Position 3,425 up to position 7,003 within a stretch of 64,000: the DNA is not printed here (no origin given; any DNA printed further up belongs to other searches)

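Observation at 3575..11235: Candidate previously undescribed defence module: PLD-nuclease/SNF2 helicase + Type IIG/PglX-like N6A methyltransferase + TIR-domain protein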

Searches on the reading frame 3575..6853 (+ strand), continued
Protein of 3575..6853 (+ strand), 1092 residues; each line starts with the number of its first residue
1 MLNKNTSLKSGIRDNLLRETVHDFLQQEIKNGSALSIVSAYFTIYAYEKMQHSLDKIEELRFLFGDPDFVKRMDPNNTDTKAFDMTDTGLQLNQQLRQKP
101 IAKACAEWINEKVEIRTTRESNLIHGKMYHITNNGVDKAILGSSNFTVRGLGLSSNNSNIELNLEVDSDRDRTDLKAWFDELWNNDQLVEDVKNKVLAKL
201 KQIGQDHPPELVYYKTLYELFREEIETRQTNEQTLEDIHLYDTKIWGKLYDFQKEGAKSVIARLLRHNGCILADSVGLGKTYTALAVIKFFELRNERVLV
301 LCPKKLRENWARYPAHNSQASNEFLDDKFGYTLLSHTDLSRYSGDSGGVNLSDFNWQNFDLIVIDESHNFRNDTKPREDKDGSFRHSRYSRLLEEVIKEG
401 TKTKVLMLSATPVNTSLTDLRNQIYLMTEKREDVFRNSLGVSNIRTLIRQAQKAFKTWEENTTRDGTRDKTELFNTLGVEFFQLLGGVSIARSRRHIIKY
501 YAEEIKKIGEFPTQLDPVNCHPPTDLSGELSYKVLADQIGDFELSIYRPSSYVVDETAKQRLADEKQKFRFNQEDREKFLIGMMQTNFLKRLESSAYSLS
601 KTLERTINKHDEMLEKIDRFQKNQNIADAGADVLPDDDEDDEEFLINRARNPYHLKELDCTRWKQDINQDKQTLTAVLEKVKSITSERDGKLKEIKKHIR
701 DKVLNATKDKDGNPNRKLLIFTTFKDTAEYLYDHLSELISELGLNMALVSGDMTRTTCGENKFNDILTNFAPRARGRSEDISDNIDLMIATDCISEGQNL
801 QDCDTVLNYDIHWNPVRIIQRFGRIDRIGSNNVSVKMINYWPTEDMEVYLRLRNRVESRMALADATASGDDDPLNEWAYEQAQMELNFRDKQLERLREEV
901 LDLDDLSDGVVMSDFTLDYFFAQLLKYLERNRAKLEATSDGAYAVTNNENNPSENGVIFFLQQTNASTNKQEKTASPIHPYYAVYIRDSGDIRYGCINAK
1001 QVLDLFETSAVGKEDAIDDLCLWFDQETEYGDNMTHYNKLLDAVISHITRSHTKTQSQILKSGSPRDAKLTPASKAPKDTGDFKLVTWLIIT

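Call 56: search_dna_similar(query=window:3575-6853:+, collection=plasmids, mode=protein, max_evalue=1e-50, max_rows=25)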
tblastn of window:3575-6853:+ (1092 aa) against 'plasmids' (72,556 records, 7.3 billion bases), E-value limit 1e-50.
Records with a match: 123; places in all: 127; records where one place covers at least 80% of the query: 110.
Best place of each record, by identity: <60% 123.
By first word of the organism name: Listeria 20; Enterococcus 18; Bacillus 15; Escherichia 14; Acinetobacter 11; Lactococcus 5; Vibrio 3; Citrobacter 2; Aeromonas 2; Latilactobacillus 2; and 30 more.
By predicted mobility (MOB-suite, as given by PLSDB): non-mobilizable 52; mobilizable 45; conjugative 26.
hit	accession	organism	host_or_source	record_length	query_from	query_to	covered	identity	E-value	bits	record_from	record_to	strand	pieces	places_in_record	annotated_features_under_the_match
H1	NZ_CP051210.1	Acinetobacter sp. NEB149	cell culture,R.J.Roberts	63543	3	1091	100%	37.0%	0e+0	627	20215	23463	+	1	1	helicase-related protein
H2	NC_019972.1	Methanomethylovorans hollandica DSM 15978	-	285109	14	1091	99%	37.4%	0e+0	617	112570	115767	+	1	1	helicase-related protein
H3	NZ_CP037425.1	Acinetobacter johnsonii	cell culture,water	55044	17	1091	98%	37.2%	0e+0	627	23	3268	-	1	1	helicase-related protein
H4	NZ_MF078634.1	Acinetobacter pittii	Drainage fluid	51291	17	1091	98%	37.2%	0e+0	627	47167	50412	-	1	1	helicase-related protein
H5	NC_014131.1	Leuconostoc kimchii IMSNU 11154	-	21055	6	1091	99%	36.8%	3e-177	583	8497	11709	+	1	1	helicase-related protein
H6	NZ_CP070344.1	Variovorax sp. PDNC026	cell culture,Plastic debris in ...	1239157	14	1091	99%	37.0%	0e+0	613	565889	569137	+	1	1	none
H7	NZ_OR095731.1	Acinetobacter pittii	-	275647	17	1091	98%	37.1%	0e+0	623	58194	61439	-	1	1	helicase-related protein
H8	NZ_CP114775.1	Raoultella planticola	Homo sapiens,cell ...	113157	14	1091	99%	37.0%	0e+0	607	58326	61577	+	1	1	SNF2-related protein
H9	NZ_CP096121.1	Acinetobacter portensis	milking environment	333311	17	1091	98%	37.0%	0e+0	624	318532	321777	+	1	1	helicase-related protein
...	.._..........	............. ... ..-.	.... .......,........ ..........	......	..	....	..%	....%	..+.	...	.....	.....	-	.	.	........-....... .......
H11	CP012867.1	Persicobacter sp. JZB09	cell culture,soil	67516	20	1091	98%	37.0%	0e+0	639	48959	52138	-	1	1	record has no annotation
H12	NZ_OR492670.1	Acinetobacter gerneri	-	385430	32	1092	97%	37.3%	0e+0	635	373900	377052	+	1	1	helicase-related protein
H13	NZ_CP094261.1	Acinetobacter indicus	mixed culture,porcine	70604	25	1091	98%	37.1%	0e+0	624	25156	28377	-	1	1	helicase-related protein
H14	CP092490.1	Endozoicomonas sp. Mp262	Meretrix meretrix,whole organism,sea ...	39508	12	1091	99%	36.6%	0e+0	623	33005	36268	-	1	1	record has no annotation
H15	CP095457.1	Escherichia coli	pig,cell culture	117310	12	1091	99%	36.5%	0e+0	619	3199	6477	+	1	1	SNF2-related protein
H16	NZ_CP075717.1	Escherichia coli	Sus scrofa,water sample,wastewater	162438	12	1091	99%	36.5%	0e+0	619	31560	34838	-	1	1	SNF2-related protein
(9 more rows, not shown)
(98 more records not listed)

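Call 57: get_annotated_region(hit=H1, flank=8000)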
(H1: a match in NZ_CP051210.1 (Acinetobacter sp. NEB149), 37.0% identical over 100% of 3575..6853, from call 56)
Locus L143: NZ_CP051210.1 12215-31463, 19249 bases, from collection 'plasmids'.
description: Acinetobacter sp. NEB149 plasmid pMsp65, complete sequence
organism: Acinetobacter sp. NEB149 (NCBI taxid 2725684)
taxonomy: Bacteria; Pseudomonadota; Gammaproteobacteria; Moraxellales; Moraxellaceae; Acinetobacter; Acinetobacter sp. NEB149
host: -; source: cell culture,R.J.Roberts; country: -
typing (MOB-suite, as given by PLSDB): non-mobilizable; replicon rep_cluster_327
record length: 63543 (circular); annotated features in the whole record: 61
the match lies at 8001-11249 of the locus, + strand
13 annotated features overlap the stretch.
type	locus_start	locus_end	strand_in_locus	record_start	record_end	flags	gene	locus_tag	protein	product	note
CDS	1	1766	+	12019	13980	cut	-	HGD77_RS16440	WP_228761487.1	DNA topoisomerase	GO:0006265 - DNA topological change [Evidence IEA]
CDS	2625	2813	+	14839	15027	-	-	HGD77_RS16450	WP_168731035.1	hypothetical protein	-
CDS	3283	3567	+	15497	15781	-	-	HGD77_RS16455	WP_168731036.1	type II toxin-antitoxin system Phd/YefM family antitoxin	-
CDS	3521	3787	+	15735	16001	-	-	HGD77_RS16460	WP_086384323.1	type II toxin-antitoxin system RelE/ParE family toxin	GO:0030541 - plasmid partitioning [Evidence IEA]; GO:0051290 - protein heterotetramerization [Evidence IEA]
CDS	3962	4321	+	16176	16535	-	-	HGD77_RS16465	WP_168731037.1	DUF2513 domain-containing protein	-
CDS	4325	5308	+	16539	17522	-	-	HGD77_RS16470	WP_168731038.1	hypothetical protein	-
CDS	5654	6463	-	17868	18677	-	-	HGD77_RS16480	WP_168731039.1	hypothetical protein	-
CDS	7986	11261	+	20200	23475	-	-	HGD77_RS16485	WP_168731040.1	helicase-related protein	-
CDS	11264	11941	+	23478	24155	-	-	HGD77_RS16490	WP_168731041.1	DUF4391 domain-containing protein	-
CDS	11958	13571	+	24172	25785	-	-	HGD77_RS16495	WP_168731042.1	site-specific DNA-methyltransferase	GO:0006306 - DNA methylation [Evidence IEA]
CDS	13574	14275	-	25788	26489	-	-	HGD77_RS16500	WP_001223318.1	IS1-like element ISPa14 family transposase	GO:0006313 - DNA transposition [Evidence IEA]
CDS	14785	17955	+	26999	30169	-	-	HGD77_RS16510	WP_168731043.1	DEAD/DEAH box helicase family protein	-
CDS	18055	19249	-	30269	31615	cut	-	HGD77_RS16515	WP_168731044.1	DNA-primase RepB domain-containing protein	-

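Call 58: get_annotated_region(hit=H16, flank=8000)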
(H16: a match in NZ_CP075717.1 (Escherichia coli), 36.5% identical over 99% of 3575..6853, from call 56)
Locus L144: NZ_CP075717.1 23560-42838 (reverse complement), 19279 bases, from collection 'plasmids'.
description: Escherichia coli strain CPww7 plasmid pCPWW7-IncF, complete sequence
organism: Escherichia coli (NCBI taxid 562)
taxonomy: Bacteria; Pseudomonadota; Gammaproteobacteria; Enterobacterales; Enterobacteriaceae; Escherichia; Escherichia coli
host: -; source: Sus scrofa,water sample,wastewater; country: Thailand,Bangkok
typing (MOB-suite, as given by PLSDB): conjugative; replicon IncFIA,IncFIB,IncFIC; relaxase MOBF; mating-pair formation MPF_F
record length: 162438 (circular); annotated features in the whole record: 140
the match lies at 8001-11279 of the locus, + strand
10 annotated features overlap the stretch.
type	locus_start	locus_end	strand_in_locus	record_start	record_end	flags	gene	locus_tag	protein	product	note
CDS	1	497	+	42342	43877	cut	istA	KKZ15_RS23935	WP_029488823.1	IS21 family transposase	-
CDS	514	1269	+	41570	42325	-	istB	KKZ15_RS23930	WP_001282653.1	IS21-like element ISSso4 family helper ATPase IstB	-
CDS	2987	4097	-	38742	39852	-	-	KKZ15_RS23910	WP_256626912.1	IS3 family transposase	-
CDS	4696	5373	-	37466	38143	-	-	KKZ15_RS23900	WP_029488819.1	hypothetical protein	-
CDS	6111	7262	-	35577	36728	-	-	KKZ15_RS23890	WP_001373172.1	IS30-like element IS30 family transposase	-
CDS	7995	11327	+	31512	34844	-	-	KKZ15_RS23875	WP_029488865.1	SNF2-related protein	-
CDS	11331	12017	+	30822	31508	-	-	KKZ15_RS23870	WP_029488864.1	DUF4391 domain-containing protein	-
CDS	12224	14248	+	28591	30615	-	-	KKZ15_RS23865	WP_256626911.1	site-specific DNA-methyltransferase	GO:0006306 - DNA methylation [Evidence IEA]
CDS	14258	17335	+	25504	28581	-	-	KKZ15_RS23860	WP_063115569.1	DEAD/DEAH box helicase family protein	-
CDS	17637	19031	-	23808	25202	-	-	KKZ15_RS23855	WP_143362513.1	hypothetical protein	-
